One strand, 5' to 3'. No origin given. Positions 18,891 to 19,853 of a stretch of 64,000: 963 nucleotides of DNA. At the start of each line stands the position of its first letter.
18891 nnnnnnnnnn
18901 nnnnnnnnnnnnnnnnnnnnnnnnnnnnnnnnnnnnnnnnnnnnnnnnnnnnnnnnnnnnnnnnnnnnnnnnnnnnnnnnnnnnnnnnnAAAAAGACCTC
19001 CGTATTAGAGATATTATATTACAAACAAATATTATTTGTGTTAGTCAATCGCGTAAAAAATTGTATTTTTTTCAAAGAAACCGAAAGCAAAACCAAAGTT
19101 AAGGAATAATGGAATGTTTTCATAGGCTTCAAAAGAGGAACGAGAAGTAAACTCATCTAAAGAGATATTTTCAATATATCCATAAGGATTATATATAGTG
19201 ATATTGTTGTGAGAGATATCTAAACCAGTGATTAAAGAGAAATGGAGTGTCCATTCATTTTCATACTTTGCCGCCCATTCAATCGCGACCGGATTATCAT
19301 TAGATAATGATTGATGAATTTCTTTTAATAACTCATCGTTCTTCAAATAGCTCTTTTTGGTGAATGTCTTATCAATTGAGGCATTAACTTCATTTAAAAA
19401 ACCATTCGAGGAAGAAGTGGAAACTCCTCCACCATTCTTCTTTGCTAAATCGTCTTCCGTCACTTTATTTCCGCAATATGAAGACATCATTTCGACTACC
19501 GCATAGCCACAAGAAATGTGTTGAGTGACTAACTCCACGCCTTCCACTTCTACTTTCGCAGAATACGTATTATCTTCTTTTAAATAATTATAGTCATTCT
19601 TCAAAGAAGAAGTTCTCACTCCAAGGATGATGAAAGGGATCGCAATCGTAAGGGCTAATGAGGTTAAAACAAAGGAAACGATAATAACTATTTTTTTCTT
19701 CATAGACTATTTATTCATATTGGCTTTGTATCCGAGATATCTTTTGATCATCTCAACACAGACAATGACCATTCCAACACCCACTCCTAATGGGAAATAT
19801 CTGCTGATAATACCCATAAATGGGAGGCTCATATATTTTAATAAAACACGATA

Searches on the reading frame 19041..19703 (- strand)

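Call 58: search_protein_families(library=pfam, proteins=[window:19041-19703:-], max_evalue=0.00001)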
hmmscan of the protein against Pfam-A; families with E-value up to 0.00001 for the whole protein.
window:19041-19703:- (220 aa): 1 family
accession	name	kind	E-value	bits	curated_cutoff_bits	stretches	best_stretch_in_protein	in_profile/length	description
PF13529.12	Peptidase_C39_2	-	1.3e-07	32.8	24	1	60-174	7-143/143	Peptidase_C39 like family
